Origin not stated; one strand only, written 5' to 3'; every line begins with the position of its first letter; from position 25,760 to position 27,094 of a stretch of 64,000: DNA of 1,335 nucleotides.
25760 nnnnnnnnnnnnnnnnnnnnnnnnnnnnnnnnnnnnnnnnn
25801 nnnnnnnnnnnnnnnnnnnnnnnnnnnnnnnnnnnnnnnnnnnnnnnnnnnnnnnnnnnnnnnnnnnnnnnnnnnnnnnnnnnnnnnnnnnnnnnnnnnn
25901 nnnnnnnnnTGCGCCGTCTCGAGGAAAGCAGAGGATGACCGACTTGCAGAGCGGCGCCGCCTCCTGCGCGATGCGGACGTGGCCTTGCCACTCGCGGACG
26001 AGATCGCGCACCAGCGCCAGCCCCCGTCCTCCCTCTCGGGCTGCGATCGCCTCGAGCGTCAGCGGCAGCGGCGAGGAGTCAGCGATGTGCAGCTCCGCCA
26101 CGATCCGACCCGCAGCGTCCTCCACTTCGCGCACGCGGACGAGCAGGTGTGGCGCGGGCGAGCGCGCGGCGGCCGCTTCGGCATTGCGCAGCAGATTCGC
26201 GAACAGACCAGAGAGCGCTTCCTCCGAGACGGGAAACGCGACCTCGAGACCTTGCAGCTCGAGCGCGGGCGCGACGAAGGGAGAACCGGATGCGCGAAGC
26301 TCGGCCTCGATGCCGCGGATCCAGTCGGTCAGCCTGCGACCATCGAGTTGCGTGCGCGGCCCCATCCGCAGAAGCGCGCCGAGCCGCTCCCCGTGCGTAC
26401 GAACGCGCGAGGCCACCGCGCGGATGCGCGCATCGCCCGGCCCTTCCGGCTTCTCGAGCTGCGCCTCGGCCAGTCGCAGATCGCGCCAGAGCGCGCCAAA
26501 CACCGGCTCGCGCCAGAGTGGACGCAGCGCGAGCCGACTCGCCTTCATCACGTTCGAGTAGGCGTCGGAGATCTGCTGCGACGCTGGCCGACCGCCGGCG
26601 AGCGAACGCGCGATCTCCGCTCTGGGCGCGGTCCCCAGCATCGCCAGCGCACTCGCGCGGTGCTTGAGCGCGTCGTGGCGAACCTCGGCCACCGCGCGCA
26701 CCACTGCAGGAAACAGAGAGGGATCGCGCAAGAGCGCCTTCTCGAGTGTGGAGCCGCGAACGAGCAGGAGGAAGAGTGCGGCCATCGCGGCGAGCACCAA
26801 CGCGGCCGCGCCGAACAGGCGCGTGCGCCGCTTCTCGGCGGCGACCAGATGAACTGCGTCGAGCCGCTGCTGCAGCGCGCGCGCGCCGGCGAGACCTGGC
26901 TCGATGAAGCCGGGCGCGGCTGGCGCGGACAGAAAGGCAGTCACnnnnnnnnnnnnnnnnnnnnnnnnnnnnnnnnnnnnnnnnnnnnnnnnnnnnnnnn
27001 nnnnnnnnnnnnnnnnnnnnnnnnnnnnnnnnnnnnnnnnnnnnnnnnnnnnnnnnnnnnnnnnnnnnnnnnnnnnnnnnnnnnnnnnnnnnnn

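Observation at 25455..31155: Overlapping four-gene regulatory operon: hypothetical protein, sigma-54 activator with a C-x5-C-x2-C-x6-C-x3-C insert in its receiver-like domain, TPR kinase with atypical H-box, stand-alone receiver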

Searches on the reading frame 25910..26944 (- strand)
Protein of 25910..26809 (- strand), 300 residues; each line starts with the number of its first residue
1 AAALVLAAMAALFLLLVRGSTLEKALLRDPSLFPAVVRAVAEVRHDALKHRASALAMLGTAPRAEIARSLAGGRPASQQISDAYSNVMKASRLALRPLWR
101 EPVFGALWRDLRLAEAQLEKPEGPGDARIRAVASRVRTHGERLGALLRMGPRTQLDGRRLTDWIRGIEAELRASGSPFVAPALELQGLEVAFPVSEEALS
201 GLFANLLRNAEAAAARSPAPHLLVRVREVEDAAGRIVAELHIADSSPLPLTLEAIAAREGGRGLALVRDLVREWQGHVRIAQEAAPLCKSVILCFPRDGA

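Call 16: search_protein_families(library=pfam, proteins=[window:25910-26809:-], max_evalue=1)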
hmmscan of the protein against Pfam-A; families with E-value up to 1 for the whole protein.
window:25910-26809:- (300 aa): 2 families
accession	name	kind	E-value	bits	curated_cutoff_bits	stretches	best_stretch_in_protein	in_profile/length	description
PF02518.31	HATPase_c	-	0.011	16.6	26.4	1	197-283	4-96/111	Histidine kinase-, DNA gyrase B-, and HSP90-like ATPase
PF13581.12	HATPase_c_2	-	0.021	15.3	27.4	1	220-274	52-112/127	Histidine kinase-like ATPase domain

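Call 20: search_solved_structures(query=A2, max_evalue=10, show_alignments=3)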
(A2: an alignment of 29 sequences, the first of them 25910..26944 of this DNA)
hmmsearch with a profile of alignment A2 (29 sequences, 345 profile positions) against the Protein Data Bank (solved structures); distinct sequences matched with E-value up to 10: 6.
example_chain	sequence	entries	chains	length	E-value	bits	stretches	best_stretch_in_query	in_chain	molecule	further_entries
3j4u_H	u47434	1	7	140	0.13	14.2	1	262-294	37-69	cementing protein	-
1wma_A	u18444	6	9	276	0.51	12.3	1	304-327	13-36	Carbonyl reductase [NADPH] 1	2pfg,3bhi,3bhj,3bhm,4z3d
9d9r_A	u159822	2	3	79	0.54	12.2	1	170-227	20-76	Homeobox protein aristaless-like 4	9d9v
7z8n_A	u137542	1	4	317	0.57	12.1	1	218-291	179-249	Histidine kinase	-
1n5d_A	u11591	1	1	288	0.61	12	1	304-327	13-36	CARBONYL REDUCTASE/20BETA-HYDROXYSTEROID DEHYDROGENASE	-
2vxg_A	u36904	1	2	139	1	11.3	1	194-264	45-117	CG6181-PA, ISOFORM A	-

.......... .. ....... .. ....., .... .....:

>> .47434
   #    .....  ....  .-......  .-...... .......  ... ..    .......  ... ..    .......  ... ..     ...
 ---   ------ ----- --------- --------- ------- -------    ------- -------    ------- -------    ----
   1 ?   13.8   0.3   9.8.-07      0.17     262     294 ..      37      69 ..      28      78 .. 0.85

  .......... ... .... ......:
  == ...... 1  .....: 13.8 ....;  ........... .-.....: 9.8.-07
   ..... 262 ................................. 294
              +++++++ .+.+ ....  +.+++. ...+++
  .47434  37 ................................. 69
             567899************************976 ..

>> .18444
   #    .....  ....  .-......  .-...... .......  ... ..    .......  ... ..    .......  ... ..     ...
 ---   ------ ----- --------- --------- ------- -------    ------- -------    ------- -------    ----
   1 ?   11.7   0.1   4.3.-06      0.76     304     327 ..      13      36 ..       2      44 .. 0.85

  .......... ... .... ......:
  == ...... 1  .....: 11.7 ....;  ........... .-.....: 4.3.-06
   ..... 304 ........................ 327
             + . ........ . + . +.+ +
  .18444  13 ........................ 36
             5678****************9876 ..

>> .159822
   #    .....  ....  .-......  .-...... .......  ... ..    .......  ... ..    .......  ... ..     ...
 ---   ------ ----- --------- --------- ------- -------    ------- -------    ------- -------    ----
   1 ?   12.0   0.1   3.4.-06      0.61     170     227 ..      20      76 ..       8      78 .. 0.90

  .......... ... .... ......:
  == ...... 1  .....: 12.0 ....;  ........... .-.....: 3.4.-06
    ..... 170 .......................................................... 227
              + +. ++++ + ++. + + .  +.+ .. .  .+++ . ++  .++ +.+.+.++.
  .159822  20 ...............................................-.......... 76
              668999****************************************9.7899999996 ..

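Call 21: search_protein_families(library=pfam, alignment_id=A2, max_evalue=0.1)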
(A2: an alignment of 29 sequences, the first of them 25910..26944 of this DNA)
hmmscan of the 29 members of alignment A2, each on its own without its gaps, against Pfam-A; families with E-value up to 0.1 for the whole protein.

A. member 1, window:25910-26944:- (345 aa): 2 families
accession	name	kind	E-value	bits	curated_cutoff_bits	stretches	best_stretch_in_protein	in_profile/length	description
PF02518.31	HATPase_c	-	0.014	16.3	26.4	1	242-328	4-96/111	Histidine kinase-, DNA gyrase B-, and HSP90-like ATPase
PF13581.12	HATPase_c_2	-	0.025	15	27.4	1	265-319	52-112/127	Histidine kinase-like ATPase domain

B. families by the number of members that match (of 29 scanned): 11 families
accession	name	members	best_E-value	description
PF02518.31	HATPase_c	26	5.5e-07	Histidine kinase-, DNA gyrase B-, and HSP90-like ATPase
PF14501.12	HATPase_c_5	11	0.0015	GHKL domain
PF13581.12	HATPase_c_2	8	0.0013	Histidine kinase-like ATPase domain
PF03861.19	ANTAR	2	0.0023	ANTAR domain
PF06961.18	DUF1294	1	0.0026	Protein of unknown function (DUF1294)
PF07608.17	DUF1571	1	0.015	Protein of unknown function (DUF1571)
PF00482.28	T2SSF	1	0.02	Type II secretion system (T2SS), protein F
PF03747.19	ADP_ribosyl_GH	1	0.029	ADP-ribosylglycohydrolase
PF20571.3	DUF6780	1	0.032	Domain of unknown function (DUF6780)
PF12263.13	DUF3611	1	0.089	Protein of unknown function (DUF3611)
PF03706.18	LPG_synthase_TM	1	0.097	Lysylphosphatidylglycerol synthase TM region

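Call 45: find_homologous_proteins(query=window:25910-26809:-, max_evalue=0.001)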
Query window:25910-26809:- (300 aa): 45 proteins with E <= 0.001 among 8000 candidates.
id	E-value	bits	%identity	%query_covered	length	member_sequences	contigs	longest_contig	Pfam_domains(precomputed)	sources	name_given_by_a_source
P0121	5.0e-73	264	52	94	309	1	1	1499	-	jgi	jgi:signal transduction histidine kinase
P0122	1.7e-71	259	52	94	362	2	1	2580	-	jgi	jgi:signal transduction histidine kinase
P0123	1.8e-70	256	51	94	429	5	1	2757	PF02518.32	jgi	jgi:signal transduction histidine kinase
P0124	8.0e-69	250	51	93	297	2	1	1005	-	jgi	jgi:signal transduction histidine kinase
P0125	7.5e-67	244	50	98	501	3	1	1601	-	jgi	-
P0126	1.1e-66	243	51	94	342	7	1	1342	-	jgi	jgi:signal transduction histidine kinase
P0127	1.1e-66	243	53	87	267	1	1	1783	-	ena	-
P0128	5.8e-66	241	51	93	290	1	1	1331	-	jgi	jgi:signal transduction histidine kinase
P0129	7.9e-66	241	50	93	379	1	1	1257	-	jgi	jgi:signal transduction histidine kinase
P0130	5.9e-65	238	51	91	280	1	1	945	-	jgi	jgi:signal transduction histidine kinase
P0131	3.1e-64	235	46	93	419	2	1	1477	-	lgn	-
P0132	9.1e-64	234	52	86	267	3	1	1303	PF02518.32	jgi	jgi:signal transduction histidine kinase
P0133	2.2e-63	232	47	99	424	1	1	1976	-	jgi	jgi:hypothetical protein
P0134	2.0e-62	229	48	97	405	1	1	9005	-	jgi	jgi:hypothetical protein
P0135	4.5e-62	228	48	92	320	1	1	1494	-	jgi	jgi:signal transduction histidine kinase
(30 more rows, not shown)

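Call 56: predict_structure(alignment_id=A6)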
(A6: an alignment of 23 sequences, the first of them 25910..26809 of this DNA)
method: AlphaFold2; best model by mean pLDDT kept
length: 300 residues; sequences in the alignment: 23
mean_pLDDT: 92.1   pTM: 0.80
mean pLDDT of the five models: 92.1, 91.6, 91.5, 91.3, 90.8
residues with pLDDT >= 90: 236; 70-90: 62; 50-70: 1; < 50: 1
segments of 3 or more residues with pLDDT < 50: none
pLDDT, mean of each block of 10 residues (from residue 1): 92 84 94 93 94 94 95 93 97 95 98 95 87 95 92 92 94 90 88 92 94 93 96 93 94 83 87 91 96 83
secondary structure, 60 per line:
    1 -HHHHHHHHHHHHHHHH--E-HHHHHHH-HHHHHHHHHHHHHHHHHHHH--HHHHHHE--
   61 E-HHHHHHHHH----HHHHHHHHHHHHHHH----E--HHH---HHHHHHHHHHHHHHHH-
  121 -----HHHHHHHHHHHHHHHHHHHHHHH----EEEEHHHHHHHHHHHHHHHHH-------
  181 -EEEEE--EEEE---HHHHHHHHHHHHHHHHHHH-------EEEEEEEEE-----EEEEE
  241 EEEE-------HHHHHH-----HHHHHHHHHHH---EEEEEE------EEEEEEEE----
elements in order: H2-17 H22-28 H30-49 H52-57 H63-71 H76-90 H104-119 H126-148 E153-156 H157-173 E182-186 E189-192 H196-214 E222-230 E236-244 H252-257 H263-273 E277-282 E289-296
